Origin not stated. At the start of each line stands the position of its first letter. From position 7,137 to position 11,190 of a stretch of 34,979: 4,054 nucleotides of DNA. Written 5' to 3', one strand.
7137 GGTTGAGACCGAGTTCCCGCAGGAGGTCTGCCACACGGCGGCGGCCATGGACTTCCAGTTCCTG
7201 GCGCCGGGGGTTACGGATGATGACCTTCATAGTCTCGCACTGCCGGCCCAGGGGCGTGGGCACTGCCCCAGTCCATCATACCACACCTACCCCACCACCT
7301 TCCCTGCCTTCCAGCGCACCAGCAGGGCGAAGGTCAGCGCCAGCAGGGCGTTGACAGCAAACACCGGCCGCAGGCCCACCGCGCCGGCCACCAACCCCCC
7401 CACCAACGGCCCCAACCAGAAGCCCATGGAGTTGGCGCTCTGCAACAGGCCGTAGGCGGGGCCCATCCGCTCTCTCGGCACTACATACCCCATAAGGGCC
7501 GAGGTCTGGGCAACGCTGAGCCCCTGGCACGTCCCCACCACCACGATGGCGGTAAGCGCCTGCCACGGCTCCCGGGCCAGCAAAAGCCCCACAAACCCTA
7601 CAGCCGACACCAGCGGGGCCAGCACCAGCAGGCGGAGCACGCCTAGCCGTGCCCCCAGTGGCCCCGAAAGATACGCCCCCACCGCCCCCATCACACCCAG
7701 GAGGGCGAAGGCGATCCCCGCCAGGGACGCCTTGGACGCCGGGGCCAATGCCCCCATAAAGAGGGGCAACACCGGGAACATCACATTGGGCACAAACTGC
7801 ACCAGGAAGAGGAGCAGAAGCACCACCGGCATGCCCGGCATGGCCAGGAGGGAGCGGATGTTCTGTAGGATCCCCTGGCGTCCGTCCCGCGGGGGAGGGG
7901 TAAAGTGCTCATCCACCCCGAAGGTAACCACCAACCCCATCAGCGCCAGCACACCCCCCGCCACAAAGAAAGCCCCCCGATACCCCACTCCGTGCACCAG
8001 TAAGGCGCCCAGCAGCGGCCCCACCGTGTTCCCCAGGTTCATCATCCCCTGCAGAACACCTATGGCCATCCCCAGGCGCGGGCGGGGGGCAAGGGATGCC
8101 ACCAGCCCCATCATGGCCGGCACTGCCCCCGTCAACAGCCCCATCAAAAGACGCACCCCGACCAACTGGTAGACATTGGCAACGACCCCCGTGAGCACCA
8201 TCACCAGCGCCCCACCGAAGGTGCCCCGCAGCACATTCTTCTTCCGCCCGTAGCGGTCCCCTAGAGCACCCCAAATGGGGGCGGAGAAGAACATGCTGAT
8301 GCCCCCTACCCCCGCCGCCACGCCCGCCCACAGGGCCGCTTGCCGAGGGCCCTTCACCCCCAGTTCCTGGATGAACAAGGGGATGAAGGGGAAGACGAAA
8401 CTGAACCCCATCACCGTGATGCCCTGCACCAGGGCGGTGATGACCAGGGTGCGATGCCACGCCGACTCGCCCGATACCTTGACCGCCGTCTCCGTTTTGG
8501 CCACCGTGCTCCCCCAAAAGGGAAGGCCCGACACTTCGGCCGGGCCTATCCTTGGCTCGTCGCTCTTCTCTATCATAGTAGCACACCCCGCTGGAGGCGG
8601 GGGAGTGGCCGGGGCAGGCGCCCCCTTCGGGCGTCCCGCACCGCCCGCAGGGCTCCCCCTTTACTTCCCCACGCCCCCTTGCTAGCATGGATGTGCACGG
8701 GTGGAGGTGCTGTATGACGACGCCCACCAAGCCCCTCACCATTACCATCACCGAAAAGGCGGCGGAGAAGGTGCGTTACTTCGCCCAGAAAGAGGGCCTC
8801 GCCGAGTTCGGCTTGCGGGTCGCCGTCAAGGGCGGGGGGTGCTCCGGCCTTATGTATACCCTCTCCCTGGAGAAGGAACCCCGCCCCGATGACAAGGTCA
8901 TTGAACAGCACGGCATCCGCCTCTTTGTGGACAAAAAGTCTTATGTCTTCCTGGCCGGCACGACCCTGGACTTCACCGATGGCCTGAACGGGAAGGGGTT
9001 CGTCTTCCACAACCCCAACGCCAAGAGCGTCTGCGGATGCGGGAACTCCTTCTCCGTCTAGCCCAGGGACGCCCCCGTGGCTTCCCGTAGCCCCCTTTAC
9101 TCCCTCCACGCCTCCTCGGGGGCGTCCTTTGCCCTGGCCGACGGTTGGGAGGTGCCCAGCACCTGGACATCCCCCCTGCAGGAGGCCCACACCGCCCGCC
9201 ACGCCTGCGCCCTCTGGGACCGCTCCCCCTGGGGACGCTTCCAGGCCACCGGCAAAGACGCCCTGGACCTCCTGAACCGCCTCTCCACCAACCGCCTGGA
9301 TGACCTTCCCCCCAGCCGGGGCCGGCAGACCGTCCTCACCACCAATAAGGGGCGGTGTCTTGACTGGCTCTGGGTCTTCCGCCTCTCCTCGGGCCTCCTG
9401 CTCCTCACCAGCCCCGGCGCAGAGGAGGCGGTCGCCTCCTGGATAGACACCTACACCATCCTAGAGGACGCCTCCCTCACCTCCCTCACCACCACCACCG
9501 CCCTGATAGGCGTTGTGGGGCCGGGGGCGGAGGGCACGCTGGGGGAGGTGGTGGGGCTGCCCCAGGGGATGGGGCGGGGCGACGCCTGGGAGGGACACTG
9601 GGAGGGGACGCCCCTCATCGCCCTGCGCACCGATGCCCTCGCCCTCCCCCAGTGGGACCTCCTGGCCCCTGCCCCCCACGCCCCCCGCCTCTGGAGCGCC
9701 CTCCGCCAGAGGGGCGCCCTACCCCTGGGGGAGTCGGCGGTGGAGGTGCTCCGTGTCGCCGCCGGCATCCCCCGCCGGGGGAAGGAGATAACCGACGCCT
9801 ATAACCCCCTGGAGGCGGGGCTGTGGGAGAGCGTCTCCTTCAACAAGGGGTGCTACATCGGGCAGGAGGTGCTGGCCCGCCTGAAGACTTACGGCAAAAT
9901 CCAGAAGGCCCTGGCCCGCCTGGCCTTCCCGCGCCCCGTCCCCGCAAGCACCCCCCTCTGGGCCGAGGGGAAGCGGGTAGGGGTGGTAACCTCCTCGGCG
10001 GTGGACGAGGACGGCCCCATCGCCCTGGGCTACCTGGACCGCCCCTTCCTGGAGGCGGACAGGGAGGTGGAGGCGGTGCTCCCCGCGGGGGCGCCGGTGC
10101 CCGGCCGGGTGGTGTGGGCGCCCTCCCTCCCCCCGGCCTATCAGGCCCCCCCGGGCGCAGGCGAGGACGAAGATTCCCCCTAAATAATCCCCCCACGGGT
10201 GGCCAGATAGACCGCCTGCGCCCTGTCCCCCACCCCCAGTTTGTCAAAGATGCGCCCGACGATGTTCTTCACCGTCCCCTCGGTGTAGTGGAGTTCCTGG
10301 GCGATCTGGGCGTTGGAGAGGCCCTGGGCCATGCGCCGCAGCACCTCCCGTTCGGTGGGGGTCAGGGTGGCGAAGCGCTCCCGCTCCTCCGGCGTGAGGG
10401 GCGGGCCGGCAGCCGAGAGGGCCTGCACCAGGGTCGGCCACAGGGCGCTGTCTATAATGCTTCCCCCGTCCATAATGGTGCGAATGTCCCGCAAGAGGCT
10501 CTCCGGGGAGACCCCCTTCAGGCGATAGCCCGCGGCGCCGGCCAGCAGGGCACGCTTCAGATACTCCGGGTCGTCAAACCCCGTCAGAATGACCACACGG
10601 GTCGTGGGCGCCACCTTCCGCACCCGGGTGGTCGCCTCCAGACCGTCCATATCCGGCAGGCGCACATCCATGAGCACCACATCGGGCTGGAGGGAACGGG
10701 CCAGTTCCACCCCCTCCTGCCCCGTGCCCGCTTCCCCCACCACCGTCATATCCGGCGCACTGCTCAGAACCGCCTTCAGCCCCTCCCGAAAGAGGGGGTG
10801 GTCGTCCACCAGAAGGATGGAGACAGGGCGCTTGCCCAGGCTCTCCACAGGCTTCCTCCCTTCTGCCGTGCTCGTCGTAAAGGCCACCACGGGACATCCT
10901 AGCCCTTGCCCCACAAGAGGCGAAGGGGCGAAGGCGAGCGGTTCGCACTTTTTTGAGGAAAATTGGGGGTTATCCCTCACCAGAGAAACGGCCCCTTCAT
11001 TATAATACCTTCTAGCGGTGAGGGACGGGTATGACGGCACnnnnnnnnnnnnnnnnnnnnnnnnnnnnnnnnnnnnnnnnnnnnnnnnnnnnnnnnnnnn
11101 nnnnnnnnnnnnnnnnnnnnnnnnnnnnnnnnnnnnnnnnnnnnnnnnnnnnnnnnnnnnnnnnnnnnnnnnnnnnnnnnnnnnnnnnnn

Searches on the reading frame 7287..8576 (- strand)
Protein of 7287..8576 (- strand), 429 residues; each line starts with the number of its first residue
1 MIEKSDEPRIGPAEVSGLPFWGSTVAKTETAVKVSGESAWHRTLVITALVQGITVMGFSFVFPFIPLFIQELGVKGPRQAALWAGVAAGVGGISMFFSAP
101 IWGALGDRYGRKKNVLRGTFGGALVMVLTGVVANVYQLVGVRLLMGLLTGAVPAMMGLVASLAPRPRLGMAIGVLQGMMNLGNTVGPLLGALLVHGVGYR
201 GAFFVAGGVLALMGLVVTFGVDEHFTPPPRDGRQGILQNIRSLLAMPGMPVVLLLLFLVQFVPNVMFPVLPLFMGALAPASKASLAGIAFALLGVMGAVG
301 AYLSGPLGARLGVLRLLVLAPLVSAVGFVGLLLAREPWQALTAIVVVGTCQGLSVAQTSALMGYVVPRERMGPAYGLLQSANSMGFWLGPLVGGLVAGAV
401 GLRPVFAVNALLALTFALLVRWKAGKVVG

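Call 12: search_protein_families(library=pfam, proteins=[window:7287-8576:-], max_evalue=0.00001)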
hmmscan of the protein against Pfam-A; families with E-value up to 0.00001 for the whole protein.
window:7287-8576:- (429 aa): 2 families
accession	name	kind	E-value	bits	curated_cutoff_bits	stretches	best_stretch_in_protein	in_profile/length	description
PF07690.21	MFS_1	-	1.6e-49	169.2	33.4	2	48-333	2-287/347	Major Facilitator Superfamily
PF12832.13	MFS_1_like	-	1.4e-10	41.3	25.2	1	59-407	16-372/373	MFS_1 like family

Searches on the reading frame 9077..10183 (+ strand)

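Call 12: search_protein_families(library=pfam, proteins=[window:9077-10183:+], max_evalue=0.00001)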
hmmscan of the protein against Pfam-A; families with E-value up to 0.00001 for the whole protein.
window:9077-10183:+ (368 aa): 2 families
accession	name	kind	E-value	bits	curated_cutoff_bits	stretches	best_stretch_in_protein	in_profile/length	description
PF01571.26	GCV_T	-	9.8e-40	136.8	25.6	1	7-249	1-252/255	Aminomethyltransferase folate-binding domain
PF08669.17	GCV_T_C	-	5.6e-06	26.6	25.9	0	286-349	10-77/80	Glycine cleavage T-protein C-terminal barrel domain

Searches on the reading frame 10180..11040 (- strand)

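Call 12: search_protein_families(library=pfam, proteins=[window:10180-11040:-], max_evalue=0.00001)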
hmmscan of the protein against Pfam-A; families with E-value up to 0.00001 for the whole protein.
window:10180-11040:- (286 aa): 4 families
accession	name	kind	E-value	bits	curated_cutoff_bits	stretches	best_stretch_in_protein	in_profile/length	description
PF00072.30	Response_reg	-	1.7e-27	96.2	30.2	1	75-186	1-110/111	Response regulator receiver domain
PF00196.25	GerE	-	8.7e-17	60.9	23.5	1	225-280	2-57/57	Bacterial regulatory proteins, luxR family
PF08281.18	Sigma70_r4_2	-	5.8e-07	29.5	25.7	1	222-264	7-50/54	Sigma-70, region 4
PF04545.22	Sigma70_r4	-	2.8e-06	27.2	24.1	1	224-268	3-48/50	Sigma-70, region 4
